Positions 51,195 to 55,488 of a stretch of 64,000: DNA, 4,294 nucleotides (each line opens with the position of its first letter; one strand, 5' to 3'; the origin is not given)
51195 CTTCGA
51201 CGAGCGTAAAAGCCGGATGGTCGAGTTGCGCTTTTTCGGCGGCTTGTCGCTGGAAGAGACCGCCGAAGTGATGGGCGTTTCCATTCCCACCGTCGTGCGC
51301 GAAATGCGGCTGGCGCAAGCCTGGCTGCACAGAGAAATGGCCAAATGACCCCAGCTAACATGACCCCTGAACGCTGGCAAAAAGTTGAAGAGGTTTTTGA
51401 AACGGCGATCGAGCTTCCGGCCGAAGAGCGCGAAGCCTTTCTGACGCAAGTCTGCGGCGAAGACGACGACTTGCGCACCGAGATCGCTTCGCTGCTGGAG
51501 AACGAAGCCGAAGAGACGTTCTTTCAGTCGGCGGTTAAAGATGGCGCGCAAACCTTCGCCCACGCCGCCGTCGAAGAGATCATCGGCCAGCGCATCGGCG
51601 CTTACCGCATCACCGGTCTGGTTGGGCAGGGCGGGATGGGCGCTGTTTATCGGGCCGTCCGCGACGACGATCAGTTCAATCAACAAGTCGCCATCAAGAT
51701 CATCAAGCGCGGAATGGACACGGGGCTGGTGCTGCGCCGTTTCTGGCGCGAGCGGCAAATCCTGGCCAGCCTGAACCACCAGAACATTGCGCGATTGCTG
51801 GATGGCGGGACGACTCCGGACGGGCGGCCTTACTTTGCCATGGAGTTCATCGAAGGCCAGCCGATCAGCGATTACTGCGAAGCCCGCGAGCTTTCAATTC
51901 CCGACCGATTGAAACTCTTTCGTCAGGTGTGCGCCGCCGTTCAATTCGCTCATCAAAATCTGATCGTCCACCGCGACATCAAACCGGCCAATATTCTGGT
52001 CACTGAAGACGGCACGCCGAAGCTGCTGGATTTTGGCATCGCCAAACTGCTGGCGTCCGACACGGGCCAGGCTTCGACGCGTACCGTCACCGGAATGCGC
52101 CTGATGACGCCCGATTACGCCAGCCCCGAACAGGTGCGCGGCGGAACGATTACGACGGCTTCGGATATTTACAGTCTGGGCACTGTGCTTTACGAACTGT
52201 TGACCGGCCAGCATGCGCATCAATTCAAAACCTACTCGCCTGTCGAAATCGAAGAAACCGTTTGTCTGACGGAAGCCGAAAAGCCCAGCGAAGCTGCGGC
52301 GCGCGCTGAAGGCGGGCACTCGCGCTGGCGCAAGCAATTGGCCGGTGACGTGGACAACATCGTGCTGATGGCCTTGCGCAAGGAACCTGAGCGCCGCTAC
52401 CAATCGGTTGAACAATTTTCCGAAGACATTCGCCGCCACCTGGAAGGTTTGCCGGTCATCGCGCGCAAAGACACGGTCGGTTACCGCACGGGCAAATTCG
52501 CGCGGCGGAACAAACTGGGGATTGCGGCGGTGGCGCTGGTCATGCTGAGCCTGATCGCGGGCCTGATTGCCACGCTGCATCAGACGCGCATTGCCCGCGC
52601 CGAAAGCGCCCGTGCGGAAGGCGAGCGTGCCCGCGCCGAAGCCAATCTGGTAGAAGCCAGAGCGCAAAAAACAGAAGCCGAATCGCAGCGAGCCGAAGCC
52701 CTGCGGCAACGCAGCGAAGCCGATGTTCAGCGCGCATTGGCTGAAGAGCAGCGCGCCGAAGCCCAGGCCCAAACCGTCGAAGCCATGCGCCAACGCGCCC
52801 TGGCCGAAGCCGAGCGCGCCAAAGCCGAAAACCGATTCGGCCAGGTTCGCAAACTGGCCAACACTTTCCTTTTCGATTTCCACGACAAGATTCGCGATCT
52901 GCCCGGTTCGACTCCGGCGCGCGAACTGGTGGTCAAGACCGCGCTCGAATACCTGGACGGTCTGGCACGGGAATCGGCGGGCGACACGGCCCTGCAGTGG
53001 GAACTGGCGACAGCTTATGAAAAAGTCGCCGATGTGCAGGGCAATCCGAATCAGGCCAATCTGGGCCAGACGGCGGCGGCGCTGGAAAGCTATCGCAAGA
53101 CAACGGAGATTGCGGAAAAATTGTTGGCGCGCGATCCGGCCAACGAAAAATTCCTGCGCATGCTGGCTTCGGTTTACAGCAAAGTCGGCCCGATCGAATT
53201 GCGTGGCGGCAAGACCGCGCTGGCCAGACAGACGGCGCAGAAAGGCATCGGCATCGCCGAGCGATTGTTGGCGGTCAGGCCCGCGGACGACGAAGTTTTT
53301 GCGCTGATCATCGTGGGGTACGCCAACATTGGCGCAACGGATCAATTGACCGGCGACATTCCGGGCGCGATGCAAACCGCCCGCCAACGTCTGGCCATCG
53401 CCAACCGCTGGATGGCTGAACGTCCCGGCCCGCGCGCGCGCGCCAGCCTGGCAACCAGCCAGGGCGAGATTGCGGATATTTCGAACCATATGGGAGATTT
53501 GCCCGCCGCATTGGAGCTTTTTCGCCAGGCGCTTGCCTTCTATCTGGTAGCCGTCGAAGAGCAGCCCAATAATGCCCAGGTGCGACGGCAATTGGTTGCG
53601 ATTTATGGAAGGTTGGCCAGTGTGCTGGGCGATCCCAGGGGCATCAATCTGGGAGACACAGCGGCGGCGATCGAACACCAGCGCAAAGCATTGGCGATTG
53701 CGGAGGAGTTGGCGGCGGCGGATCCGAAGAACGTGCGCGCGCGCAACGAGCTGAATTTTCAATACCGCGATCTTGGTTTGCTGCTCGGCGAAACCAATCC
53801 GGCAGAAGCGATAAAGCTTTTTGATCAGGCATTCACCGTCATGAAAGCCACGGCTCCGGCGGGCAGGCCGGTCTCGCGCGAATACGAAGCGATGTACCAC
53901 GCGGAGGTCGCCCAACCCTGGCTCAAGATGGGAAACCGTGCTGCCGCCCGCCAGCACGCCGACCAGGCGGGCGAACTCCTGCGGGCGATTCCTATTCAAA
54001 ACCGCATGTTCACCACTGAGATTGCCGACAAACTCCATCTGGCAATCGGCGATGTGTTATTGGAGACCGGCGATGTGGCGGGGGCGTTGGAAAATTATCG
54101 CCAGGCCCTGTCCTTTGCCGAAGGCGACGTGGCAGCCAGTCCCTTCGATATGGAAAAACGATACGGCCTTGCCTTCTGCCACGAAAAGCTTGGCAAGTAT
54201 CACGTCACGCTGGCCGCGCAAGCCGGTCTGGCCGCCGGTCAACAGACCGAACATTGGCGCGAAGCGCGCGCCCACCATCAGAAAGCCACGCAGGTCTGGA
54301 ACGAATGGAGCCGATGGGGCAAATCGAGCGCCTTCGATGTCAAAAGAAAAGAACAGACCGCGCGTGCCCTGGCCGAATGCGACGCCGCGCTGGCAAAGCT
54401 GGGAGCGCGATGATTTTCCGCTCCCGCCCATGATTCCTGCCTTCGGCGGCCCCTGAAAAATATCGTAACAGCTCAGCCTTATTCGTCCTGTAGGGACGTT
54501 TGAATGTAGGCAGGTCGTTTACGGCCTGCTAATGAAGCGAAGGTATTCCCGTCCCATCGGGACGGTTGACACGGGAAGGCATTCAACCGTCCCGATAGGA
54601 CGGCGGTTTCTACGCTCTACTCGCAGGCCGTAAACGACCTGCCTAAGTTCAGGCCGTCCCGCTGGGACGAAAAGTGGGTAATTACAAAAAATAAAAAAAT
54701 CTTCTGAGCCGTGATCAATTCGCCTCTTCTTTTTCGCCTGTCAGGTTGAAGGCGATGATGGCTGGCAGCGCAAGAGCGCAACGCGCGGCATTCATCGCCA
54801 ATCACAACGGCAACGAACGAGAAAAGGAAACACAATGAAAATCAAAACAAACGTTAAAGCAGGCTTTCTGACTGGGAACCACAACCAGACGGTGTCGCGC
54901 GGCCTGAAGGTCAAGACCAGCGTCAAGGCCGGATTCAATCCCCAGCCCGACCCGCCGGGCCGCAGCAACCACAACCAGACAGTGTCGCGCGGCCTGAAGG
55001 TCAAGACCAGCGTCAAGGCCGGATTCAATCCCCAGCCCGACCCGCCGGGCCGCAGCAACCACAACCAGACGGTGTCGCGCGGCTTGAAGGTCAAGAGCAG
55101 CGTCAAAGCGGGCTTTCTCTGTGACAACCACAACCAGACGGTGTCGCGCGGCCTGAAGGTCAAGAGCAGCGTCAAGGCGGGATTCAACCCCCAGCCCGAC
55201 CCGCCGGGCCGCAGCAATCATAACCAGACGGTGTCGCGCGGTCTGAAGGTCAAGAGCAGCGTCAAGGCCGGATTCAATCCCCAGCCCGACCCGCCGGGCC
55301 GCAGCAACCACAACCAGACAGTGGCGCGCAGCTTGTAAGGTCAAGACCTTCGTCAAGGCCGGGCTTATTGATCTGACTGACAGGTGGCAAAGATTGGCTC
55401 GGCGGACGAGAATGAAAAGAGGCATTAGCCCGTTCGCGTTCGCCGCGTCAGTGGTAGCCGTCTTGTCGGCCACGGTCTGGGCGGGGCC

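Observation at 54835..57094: Three adjacent genes encode signal-less, strongly cationic proteins made entirely of ~22 short cassettes with a hypervariable centre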

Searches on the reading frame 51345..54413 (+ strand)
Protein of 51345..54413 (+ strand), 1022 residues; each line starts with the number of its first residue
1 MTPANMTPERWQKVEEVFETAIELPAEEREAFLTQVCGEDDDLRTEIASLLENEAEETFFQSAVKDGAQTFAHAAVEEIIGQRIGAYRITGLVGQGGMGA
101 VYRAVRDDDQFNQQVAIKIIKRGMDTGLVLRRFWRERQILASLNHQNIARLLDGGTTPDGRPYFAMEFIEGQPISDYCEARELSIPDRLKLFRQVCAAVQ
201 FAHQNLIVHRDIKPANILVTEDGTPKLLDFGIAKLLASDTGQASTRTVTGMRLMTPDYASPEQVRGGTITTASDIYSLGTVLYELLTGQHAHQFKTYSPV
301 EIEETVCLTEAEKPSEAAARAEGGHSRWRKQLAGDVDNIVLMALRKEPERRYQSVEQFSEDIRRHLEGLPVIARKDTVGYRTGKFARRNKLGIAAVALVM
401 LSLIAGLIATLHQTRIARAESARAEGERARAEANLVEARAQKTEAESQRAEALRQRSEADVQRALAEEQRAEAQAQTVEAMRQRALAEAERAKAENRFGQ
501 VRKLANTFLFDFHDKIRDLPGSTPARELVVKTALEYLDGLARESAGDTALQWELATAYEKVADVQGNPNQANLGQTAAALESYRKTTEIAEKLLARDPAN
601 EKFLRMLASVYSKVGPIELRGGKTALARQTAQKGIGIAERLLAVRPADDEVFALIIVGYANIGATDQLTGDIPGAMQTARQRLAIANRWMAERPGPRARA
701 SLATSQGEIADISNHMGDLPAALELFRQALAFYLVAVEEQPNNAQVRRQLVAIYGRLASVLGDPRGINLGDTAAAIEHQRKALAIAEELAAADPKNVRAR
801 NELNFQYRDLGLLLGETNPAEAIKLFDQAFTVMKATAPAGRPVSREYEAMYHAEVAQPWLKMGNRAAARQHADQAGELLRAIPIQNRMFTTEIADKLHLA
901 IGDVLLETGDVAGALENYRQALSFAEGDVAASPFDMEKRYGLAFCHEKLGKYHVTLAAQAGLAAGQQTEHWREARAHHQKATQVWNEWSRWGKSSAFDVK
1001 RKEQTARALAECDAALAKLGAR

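Call 3: search_protein_families(library=pfam, proteins=[window:51345-54413:+], max_evalue=1)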
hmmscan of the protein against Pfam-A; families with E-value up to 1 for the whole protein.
window:51345-54413:+ (1022 aa): 16 families
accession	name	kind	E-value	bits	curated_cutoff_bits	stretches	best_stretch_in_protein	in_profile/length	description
PF00069.31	Pkinase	-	1.1e-44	153.3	31.7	1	87-353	1-253/263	Protein kinase domain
PF07714.23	PK_Tyr_Ser-Thr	-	7.6e-34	117.6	23.1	1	92-304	6-215/258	Protein tyrosine and serine/threonine kinase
PF03109.22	ABC1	-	5.2e-08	32.8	22.9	1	164-248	145-229/244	ABC1 atypical kinase-like domain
PF13424.12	TPR_12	-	1.3e-06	28.9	30.1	2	702-756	2-57/77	Tetratricopeptide repeat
PF13181.12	TPR_8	-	1.5e-06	28.4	25.7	0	897-925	3-31/34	Tetratricopeptide repeat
PF13431.12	TPR_17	-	2.3e-06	27.9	24.4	0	591-615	3-27/34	Tetratricopeptide repeat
PF00515.34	TPR_1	-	1.1e-05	25.5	27.8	0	898-925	4-31/34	Tetratricopeptide repeat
PF13374.12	TPR_10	-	2.5e-05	24.6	27.5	1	703-733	2-32/42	Tetratricopeptide repeat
PF13414.12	TPR_11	-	0.00019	21.5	26.8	1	902-924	1-23/42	TPR repeat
PF07719.23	TPR_2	-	0.0044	17.5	27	1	897-926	3-32/34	Tetratricopeptide repeat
PF01636.29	APH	-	0.019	15.2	23.2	1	195-233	158-197/239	Phosphotransferase enzyme family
PF05262.16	Borrelia_P83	-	0.034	13.1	33.6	1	420-498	211-287/489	Borrelia P83/100 protein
PF01163.29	RIO1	-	0.046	13.8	22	1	165-231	84-149/187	RIO domain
PF12895.13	ANAPC3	-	0.066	13.9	27.2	0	917-954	4-41/82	Anaphase-promoting complex, cyclosome, subunit 3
PF17667.7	Pkinase_fungal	-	0.13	11.4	24.1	1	189-250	289-355/387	Fungal protein kinase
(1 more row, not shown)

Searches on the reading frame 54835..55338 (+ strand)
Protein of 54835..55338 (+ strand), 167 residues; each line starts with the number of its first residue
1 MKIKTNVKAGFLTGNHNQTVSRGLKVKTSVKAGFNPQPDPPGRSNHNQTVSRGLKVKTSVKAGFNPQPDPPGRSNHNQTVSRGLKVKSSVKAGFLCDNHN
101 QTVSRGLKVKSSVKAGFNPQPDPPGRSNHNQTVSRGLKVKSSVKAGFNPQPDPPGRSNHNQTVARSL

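Call 3: search_protein_families(library=pfam, proteins=[window:54835-55338:+], max_evalue=1)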
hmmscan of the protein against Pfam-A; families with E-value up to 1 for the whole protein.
window:54835-55338:+ (167 aa): 8 families
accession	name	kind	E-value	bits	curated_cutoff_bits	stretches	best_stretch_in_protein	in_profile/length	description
PF00356.27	LacI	-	0.0037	17.5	27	0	101-114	14-27/46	Bacterial regulatory proteins, lacI family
PF25489.1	At5g54830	-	0.0042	17.5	27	0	49-64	40-55/126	At5g54830-like domain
PF15634.11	Tox-ART-HYE1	-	0.01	15.6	25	0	99-123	26-50/282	HYE1 signature containing ADP-ribosyltransferase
PF12023.13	DUF3511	-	0.017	15.4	25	0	108-117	23-32/45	Domain of unknown function (DUF3511)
PF19474.4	DUF6011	-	0.059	13.4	26.6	0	82-94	16-28/37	Family of unknown function (DUF6011)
PF05715.19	zf-piccolo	-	0.17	12.7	30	0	59-69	32-42/60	Piccolo Zn-finger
PF16394.10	DUF5003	-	0.28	10.5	25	0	6-29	53-76/341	Domain of unknown function (DUF5003)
PF22512.1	Csa_translocation_dom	-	0.91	9.6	27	0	4-22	24-42/44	Colicin S4 translocation domain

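Call 4: search_protein_families(library=ncbifam, proteins=[window:54835-55338:+], max_evalue=1)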
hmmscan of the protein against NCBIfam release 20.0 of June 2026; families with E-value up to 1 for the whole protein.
window:54835-55338:+ (167 aa): 2 families
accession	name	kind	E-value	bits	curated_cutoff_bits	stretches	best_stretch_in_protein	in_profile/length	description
NF002021.1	PRK00831.1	exception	0.0007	19.5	70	0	108-121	2-15/41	type B 50S ribosomal protein L36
NF011066.0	PRK14495.1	equivalog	0.19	10.7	596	0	51-81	27-57/452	putative molybdopterin-guanine dinucleotide biosynthesis protein MobB/unknown domain fusion protein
